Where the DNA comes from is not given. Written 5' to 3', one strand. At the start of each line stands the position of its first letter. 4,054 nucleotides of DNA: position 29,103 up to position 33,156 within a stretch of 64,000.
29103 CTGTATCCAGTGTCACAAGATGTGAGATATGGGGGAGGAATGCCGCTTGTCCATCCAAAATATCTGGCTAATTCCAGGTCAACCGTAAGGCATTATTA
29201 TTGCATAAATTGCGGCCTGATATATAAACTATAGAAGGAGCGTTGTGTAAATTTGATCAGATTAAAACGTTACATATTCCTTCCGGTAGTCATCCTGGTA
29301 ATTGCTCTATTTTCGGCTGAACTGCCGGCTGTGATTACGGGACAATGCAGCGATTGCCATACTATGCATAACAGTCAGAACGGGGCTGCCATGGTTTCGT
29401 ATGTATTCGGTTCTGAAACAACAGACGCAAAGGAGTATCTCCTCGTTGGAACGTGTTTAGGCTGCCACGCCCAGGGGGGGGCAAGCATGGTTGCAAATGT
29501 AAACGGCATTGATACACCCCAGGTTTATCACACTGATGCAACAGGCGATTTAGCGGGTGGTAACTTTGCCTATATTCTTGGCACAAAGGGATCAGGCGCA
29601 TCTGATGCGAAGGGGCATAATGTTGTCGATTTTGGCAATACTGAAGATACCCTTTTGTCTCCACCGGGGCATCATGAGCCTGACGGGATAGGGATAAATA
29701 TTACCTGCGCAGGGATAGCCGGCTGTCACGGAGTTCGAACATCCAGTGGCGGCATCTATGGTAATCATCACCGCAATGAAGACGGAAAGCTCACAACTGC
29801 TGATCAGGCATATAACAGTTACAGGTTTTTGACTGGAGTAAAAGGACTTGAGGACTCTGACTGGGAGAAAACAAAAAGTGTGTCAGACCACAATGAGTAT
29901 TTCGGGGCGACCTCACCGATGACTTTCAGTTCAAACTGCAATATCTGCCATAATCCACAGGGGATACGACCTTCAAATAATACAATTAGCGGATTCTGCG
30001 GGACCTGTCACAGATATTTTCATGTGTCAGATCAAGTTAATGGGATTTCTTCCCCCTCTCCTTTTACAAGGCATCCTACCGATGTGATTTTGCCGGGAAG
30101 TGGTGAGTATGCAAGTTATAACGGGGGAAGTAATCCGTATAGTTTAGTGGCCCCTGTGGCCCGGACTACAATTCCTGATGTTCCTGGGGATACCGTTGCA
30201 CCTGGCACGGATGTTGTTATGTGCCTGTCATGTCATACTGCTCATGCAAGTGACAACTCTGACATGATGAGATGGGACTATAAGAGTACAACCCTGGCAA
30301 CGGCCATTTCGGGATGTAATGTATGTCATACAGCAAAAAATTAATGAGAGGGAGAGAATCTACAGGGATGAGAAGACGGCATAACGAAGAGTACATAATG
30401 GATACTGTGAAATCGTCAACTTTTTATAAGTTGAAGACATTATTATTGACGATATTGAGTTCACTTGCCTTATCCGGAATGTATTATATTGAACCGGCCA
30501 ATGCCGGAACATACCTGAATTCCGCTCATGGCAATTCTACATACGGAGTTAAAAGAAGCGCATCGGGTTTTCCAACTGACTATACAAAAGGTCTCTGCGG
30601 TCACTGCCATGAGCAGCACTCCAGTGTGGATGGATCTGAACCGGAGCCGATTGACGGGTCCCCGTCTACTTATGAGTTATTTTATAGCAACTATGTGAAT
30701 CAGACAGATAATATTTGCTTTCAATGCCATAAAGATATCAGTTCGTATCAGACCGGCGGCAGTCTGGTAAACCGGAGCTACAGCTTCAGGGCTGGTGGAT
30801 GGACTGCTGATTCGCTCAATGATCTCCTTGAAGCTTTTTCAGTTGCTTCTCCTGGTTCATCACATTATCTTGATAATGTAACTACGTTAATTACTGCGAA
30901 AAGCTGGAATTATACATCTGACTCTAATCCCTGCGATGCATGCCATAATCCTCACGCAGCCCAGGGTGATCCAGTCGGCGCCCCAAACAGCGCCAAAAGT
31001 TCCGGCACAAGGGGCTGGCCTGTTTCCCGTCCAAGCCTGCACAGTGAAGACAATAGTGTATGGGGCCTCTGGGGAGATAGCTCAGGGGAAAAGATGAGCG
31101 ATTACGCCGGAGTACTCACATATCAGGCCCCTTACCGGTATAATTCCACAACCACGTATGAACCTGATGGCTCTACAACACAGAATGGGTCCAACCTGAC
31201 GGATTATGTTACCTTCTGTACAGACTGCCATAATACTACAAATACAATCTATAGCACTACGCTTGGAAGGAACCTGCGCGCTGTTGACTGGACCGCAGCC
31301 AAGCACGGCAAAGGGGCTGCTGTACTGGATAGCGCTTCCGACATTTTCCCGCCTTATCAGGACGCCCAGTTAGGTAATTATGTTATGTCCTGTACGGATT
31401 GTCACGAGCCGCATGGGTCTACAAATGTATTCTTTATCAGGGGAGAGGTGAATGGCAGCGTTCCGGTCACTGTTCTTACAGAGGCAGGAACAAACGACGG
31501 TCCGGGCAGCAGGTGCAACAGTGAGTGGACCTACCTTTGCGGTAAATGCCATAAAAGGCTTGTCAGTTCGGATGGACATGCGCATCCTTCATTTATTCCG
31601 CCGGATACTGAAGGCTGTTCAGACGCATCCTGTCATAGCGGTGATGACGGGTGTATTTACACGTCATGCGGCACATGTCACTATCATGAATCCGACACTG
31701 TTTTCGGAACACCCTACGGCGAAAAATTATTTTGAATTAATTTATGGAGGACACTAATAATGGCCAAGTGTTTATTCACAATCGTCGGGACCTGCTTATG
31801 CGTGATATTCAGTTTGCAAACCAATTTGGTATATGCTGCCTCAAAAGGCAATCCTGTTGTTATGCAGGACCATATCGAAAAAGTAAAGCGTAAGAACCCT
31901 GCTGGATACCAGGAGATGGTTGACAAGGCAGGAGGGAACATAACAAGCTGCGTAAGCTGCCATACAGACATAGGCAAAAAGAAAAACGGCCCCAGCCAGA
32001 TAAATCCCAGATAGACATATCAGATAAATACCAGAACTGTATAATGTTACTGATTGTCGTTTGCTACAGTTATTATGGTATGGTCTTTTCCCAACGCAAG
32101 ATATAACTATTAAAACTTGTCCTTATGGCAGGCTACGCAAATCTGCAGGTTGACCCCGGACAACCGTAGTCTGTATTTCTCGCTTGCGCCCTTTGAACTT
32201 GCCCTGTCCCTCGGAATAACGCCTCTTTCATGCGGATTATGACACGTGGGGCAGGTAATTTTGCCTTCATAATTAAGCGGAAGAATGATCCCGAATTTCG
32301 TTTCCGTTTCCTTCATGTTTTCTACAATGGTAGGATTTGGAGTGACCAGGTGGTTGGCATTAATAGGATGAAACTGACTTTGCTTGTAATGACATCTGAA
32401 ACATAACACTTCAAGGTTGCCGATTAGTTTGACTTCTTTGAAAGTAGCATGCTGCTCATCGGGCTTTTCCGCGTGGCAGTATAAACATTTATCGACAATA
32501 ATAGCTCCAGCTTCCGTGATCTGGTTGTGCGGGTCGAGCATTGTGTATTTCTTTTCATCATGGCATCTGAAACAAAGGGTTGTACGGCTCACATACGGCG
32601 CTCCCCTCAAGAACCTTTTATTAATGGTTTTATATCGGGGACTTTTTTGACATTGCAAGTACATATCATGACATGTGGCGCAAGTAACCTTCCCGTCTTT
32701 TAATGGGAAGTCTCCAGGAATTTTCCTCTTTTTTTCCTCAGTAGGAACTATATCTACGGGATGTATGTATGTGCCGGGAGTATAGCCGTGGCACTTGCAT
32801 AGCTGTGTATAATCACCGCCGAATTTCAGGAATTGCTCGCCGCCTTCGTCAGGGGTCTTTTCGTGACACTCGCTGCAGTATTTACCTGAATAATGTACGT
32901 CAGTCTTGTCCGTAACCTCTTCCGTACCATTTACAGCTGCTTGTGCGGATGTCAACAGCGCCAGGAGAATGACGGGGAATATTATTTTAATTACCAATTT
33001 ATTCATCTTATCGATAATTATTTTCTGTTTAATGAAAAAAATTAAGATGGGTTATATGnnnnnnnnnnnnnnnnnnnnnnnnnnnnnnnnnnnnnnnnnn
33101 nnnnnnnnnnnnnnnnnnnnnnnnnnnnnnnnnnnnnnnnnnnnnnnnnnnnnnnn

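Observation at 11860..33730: OmcS-type cytochrome filament locus with a dedicated envelope assembly/secretion gene set and its own regulator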

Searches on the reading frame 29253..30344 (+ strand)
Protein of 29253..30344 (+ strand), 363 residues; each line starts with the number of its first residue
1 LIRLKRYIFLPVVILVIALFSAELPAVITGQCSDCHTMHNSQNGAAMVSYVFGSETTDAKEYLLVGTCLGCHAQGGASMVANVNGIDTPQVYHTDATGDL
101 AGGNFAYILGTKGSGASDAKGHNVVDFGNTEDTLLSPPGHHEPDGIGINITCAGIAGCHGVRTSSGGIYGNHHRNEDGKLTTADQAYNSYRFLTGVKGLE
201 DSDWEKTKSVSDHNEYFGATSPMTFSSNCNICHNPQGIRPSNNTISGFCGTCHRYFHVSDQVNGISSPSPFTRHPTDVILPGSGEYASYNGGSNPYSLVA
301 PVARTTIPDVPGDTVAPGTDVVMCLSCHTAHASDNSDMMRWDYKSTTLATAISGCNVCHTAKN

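Call 5: search_protein_families(library=pfam, proteins=[window:29253-30344:+], max_evalue=0.01)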
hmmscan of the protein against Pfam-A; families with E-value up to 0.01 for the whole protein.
window:29253-30344:+ (363 aa): 6 families
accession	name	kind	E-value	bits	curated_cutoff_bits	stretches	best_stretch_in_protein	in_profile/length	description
PF09699.15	Paired_CXXCH_1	-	5.9e-09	35.9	20.6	2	323-362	8-39/41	Doubled CXXCH motif (Paired_CXXCH_1)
PF22113.1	Mtrc-MtrF_II-IV_dom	-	2.6e-08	34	30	1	27-83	118-174/176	Outer membrane cytochrome MtrC/MtrF-like, domains II/IV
PF14522.11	Cytochrome_C7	-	3.8e-07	30.3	24.8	0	29-80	13-56/67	Cytochrome c7 and related cytochrome c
PF14537.11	Cytochrom_c3_2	-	0.0031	18.4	25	0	226-262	6-42/79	Cytochrome c3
PF23392.1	DUF7101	-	0.0044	17.4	27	0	21-72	25-77/96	Domain of unknown function (DUF7101)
PF02085.21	Cytochrom_CIII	-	0.006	17.4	22.9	0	31-75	48-85/101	Class III cytochrome C family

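Call 7: search_solved_structures(query=window:29253-30344:+, max_evalue=1, show_alignments=1)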
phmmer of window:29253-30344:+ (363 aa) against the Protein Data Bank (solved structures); distinct sequences matched with E-value up to 1: 2.
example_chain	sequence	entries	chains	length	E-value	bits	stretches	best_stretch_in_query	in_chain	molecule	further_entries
6ef8_A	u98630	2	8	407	2.8e-06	29.8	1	30-357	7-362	C-type cytochrome OmcS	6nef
5n1t_B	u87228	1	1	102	0.012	17.8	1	47-117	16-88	Cytochrome C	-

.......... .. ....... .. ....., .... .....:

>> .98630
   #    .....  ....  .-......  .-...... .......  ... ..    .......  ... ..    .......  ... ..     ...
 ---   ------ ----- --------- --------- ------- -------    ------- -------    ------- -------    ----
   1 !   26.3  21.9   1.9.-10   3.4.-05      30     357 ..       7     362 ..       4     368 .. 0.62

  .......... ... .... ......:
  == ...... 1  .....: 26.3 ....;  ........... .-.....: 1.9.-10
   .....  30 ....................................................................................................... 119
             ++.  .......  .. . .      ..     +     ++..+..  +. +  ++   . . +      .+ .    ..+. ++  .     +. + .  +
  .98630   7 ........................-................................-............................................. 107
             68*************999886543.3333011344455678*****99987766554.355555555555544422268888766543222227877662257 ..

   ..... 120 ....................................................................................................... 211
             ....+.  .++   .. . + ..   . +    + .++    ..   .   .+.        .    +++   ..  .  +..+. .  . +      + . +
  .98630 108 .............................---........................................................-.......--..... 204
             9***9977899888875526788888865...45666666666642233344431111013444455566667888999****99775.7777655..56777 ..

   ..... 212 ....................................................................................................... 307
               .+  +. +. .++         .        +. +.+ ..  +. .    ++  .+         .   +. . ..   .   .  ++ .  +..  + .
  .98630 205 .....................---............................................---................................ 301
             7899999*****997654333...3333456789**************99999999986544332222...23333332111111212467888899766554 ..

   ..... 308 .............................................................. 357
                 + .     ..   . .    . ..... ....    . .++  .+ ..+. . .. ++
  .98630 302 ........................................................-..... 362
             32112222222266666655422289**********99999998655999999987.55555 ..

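Call 9: search_protein_families(library=ncbifam, proteins=[window:29253-30344:+], max_evalue=0.01)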
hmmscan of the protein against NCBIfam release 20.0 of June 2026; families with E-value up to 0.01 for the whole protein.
window:29253-30344:+ (363 aa): 2 families
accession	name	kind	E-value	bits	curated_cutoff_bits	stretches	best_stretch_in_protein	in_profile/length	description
TIGR01905.1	paired_CXXCH_1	subfamily_domain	3.5e-06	26.8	25.2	0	27-45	4-22/41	doubled CXXCH domain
TIGR03508.1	decahem_SO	subfamily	0.00025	20.6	192.2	0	324-359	192-248/258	DmsE family decaheme c-type cytochrome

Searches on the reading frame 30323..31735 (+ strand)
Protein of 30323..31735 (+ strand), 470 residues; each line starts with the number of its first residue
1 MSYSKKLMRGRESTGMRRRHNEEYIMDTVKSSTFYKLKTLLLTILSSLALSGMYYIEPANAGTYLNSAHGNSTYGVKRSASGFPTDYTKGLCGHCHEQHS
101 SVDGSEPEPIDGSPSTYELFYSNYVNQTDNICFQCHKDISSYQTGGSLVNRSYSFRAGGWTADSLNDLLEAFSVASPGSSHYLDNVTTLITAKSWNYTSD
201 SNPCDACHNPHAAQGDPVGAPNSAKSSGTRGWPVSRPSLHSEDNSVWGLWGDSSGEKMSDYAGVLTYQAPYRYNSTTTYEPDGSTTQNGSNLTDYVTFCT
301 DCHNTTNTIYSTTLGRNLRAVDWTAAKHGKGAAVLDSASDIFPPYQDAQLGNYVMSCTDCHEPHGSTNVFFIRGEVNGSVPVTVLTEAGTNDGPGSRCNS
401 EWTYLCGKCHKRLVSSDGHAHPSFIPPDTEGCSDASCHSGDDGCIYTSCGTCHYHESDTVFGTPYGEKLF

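Call 5: search_protein_families(library=pfam, proteins=[window:30323-31735:+], max_evalue=0.01)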
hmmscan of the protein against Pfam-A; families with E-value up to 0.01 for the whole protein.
window:30323-31735:+ (470 aa): 3 families
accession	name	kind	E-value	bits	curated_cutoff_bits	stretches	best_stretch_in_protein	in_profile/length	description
PF22113.1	Mtrc-MtrF_II-IV_dom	-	4.5e-11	43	30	2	291-456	24-166/176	Outer membrane cytochrome MtrC/MtrF-like, domains II/IV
PF09699.15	Paired_CXXCH_1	-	7.9e-09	35.5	20.6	1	356-370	8-22/41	Doubled CXXCH motif (Paired_CXXCH_1)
PF14522.11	Cytochrome_C7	-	3e-06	27.4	24.8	0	295-364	12-51/67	Cytochrome c7 and related cytochrome c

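Call 9: search_protein_families(library=ncbifam, proteins=[window:30323-31735:+], max_evalue=0.01)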
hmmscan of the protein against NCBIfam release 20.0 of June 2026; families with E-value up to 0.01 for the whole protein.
window:30323-31735:+ (470 aa): 2 families
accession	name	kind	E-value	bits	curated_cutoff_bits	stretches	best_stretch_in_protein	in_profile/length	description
TIGR01905.1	paired_CXXCH_1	subfamily_domain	1.9e-08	34.1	25.2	1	356-373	8-25/41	doubled CXXCH domain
TIGR03508.1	decahem_SO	subfamily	6.2e-05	22.6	192.2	0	351-410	140-196/258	DmsE family decaheme c-type cytochrome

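Call 71: search_solved_structures(query=window:30323-31735:+, max_evalue=0.1)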
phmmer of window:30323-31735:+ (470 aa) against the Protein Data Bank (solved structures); distinct sequences matched with E-value up to 0.1: 2.
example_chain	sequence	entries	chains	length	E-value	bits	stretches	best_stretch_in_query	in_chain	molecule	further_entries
1rwj_A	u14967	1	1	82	0.047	15.8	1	402-453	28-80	Cytochrome c family protein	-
3oue_A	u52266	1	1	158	0.072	15.2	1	403-455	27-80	Cytochrome c family protein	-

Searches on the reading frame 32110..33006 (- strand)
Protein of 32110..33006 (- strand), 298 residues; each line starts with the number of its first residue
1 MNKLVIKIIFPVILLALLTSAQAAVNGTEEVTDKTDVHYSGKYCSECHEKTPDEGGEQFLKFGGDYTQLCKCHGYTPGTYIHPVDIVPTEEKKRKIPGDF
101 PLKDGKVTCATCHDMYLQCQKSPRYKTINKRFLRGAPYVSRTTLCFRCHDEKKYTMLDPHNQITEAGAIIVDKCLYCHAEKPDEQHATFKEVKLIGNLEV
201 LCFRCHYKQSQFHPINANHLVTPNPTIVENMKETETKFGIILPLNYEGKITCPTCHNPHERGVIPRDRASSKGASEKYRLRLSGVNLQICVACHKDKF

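Call 5: search_protein_families(library=pfam, proteins=[window:32110-33006:-], max_evalue=0.01)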
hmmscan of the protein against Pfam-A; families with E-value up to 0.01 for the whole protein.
window:32110-33006:- (298 aa): 5 families
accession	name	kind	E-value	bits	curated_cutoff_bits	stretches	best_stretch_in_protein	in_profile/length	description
PF09699.15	Paired_CXXCH_1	-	3.8e-10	39.7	20.6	0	171-209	6-39/41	Doubled CXXCH motif (Paired_CXXCH_1)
PF14522.11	Cytochrome_C7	-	4.5e-09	36.4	24.8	1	102-178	9-66/67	Cytochrome c7 and related cytochrome c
PF22113.1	Mtrc-MtrF_II-IV_dom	-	3.4e-07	30.4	30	2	171-296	6-129/176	Outer membrane cytochrome MtrC/MtrF-like, domains II/IV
PF14537.11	Cytochrom_c3_2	-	0.00033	21.5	25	0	173-294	8-78/79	Cytochrome c3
PF21276.3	ZNF512_C2HC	-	0.0083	16.2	27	0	247-256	11-20/38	Zinc finger protein 512, C2HC zinc finger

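Call 9: search_protein_families(library=ncbifam, proteins=[window:32110-33006:-], max_evalue=0.01)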
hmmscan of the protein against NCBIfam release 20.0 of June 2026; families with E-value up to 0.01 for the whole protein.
window:32110-33006:- (298 aa): 6 families
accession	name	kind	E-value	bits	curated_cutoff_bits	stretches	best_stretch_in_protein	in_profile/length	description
TIGR03508.1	decahem_SO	subfamily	1.3e-09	37.9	192.2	2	96-213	133-228/258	DmsE family decaheme c-type cytochrome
NF041028.1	decahem_GSU2203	exception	1.8e-07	30.7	325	1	91-218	159-262/317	GSU2203 family decaheme c-type cytochrome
TIGR01905.1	paired_CXXCH_1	subfamily_domain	5.1e-07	29.5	25.2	0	140-152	27-39/41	doubled CXXCH domain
NF047727.1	4hemeCytCCctA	equivalog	0.0033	17.5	180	0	1-57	1-54/109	tetraheme c-type cytochrome CctA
TIGR03146.1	cyt_nit_nrfB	equivalog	0.0052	17.1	166.6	0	173-259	13-94/145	cytochrome c nitrite reductase pentaheme subunit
NF008659.0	PRK11659.1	equivalog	0.0079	15.9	184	0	15-114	18-83/188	cytochrome c nitrite reductase pentaheme subunit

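Call 72: search_solved_structures(query=window:32110-33006:-, max_evalue=0.1)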
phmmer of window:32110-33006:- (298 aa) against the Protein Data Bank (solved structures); distinct sequences matched with E-value up to 0.1: 0.
